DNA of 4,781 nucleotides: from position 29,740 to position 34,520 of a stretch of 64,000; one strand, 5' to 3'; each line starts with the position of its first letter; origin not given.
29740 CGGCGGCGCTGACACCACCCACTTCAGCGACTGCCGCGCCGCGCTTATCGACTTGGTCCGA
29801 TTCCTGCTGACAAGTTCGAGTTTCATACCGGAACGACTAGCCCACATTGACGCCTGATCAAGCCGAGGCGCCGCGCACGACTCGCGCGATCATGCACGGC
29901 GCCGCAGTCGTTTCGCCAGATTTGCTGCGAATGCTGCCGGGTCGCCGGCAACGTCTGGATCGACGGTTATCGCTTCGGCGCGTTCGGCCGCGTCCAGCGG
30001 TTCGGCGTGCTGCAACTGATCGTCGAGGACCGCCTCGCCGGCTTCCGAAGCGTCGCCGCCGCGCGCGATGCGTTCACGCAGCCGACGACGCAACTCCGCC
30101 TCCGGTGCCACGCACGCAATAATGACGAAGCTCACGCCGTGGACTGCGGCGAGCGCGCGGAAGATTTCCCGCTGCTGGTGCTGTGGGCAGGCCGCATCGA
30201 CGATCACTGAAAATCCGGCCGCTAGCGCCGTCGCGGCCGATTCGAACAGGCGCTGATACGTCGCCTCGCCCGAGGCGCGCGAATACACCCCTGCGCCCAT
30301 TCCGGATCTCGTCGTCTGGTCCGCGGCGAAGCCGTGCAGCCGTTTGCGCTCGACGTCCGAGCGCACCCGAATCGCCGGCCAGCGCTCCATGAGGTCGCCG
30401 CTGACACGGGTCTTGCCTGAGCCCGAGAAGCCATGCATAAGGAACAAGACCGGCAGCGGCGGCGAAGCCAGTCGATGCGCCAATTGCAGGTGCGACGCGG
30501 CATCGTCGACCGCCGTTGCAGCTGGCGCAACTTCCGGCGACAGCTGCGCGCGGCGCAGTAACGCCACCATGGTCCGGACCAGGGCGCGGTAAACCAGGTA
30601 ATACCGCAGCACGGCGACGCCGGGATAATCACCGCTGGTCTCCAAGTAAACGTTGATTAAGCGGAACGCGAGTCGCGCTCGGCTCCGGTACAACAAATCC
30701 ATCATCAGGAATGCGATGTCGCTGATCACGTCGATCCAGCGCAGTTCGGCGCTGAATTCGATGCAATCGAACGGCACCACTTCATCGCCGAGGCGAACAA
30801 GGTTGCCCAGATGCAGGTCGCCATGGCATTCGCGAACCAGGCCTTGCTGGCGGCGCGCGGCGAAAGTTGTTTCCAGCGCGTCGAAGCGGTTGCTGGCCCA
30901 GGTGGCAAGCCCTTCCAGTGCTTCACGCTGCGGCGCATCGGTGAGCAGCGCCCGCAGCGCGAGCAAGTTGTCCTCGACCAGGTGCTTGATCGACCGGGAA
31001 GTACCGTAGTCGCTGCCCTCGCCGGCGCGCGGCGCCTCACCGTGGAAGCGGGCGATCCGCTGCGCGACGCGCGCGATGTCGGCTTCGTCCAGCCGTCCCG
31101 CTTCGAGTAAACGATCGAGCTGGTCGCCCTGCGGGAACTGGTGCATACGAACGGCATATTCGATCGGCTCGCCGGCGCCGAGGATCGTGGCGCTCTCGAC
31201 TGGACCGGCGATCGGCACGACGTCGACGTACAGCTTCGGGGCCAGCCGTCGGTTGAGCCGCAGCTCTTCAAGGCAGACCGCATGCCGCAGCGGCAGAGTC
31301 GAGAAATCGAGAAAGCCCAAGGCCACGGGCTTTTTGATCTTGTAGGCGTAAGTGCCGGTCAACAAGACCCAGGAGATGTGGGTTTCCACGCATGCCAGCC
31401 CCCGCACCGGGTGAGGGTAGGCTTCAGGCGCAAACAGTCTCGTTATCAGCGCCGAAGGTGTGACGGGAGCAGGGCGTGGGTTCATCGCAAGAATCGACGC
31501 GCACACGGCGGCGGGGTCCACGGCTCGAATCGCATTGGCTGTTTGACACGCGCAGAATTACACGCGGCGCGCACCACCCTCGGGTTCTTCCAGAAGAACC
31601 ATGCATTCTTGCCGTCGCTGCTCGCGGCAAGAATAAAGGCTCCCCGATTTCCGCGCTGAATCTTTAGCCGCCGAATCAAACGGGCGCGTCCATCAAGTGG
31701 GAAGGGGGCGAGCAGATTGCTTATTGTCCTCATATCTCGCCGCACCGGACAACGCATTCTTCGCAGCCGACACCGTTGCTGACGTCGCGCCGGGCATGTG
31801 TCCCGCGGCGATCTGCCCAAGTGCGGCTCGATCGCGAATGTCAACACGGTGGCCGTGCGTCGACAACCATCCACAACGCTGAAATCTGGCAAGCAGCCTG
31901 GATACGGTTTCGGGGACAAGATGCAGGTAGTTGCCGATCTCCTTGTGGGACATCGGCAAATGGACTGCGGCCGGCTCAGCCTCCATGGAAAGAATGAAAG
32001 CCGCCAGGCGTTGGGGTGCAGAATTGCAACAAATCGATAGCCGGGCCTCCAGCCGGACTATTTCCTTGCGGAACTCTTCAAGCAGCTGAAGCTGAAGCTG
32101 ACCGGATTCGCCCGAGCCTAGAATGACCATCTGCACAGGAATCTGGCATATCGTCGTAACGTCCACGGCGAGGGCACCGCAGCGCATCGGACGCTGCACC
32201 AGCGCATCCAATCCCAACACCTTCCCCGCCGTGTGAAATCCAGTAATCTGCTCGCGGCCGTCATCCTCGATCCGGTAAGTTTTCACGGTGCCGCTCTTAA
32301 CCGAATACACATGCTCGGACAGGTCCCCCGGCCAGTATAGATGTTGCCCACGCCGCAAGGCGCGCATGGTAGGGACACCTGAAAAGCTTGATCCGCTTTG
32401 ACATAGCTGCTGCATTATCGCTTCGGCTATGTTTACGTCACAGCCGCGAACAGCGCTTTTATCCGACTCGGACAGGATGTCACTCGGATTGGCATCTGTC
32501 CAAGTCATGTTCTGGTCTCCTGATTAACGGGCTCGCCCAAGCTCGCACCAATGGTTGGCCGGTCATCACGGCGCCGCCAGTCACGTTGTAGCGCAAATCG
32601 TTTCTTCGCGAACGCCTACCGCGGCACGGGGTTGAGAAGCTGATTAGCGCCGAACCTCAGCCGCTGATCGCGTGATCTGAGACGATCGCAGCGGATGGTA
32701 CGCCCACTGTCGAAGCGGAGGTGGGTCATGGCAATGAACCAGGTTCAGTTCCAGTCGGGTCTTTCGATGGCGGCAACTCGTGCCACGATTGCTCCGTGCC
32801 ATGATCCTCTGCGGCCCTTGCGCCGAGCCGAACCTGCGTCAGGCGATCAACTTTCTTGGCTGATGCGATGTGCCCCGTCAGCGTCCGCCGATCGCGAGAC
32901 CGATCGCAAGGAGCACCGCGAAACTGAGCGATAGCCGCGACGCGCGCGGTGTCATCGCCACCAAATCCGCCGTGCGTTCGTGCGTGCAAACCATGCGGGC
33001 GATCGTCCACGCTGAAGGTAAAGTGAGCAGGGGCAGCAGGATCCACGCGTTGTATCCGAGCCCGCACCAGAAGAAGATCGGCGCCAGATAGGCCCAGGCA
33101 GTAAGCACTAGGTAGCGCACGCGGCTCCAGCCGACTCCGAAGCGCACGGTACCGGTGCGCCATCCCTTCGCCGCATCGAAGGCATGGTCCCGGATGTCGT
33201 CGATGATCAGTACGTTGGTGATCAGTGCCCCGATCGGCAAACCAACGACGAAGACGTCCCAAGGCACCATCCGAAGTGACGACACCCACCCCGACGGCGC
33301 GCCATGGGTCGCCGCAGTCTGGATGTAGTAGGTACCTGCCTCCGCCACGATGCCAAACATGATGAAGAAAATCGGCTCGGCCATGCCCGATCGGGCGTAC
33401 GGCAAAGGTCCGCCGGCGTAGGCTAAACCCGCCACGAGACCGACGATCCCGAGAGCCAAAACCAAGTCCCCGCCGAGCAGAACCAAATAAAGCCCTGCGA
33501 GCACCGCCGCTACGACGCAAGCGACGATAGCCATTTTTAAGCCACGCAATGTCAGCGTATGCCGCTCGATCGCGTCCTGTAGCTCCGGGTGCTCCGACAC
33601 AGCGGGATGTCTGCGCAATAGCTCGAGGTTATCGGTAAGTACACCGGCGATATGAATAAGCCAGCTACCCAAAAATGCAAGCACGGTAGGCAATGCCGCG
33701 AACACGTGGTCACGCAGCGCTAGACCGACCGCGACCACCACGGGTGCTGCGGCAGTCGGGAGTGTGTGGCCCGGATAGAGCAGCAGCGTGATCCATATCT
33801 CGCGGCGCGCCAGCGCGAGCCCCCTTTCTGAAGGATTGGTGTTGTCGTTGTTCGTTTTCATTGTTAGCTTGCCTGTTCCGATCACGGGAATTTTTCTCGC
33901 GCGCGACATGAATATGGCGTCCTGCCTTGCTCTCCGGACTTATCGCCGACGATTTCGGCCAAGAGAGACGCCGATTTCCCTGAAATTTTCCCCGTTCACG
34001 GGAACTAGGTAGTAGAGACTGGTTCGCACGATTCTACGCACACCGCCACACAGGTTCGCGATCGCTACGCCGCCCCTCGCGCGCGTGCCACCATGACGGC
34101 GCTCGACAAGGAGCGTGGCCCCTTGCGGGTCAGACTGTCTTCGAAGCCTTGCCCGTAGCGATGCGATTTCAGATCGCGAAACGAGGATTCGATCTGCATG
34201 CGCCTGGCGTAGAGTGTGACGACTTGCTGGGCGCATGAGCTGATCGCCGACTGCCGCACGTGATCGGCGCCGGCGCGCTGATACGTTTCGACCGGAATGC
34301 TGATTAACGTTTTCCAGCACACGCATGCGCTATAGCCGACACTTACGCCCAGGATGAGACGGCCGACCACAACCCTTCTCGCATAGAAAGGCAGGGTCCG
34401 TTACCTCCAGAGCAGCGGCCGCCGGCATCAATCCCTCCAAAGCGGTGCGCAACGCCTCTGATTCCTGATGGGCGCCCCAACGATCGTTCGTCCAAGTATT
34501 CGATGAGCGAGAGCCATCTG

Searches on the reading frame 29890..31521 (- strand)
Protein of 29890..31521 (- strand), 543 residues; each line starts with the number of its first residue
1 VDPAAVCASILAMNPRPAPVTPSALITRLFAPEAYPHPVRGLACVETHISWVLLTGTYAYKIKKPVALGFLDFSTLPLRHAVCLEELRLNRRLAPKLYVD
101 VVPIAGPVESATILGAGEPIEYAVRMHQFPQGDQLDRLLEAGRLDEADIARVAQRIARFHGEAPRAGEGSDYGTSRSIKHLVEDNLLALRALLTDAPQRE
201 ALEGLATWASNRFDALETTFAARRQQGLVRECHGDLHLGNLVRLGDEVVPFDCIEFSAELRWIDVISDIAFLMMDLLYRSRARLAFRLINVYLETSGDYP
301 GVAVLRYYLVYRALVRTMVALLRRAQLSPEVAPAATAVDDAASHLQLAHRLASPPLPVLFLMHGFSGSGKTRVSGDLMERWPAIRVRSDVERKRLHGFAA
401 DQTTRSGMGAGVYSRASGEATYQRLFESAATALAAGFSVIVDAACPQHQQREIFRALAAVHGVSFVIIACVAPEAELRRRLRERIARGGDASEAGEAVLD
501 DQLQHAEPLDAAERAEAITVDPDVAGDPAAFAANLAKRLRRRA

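Call 83: search_protein_families(library=pfam, proteins=[window:29890-31521:-], max_evalue=0.01)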
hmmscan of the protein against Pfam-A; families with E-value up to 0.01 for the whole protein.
window:29890-31521:- (543 aa): 3 families
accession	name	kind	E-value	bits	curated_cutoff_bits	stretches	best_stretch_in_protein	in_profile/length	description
PF13671.12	AAA_33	-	2.9e-35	122.1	27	1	359-509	1-143/143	AAA domain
PF01636.29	APH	-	1.1e-05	25.8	23.2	1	80-300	34-234/239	Phosphotransferase enzyme family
PF06414.18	Zeta_toxin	-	6.5e-05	22.9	22.3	1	353-483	12-144/199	Zeta toxin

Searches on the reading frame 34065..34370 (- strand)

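Call 83: search_protein_families(library=pfam, proteins=[window:34065-34370:-], max_evalue=0.01)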
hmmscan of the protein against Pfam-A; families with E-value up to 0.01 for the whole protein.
window:34065-34370:- (101 aa): 1 family
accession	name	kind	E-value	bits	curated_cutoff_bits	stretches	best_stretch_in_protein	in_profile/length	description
PF01609.27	DDE_Tnp_1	-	4.1e-05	23.9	23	1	46-73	149-175/200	Transposase DDE domain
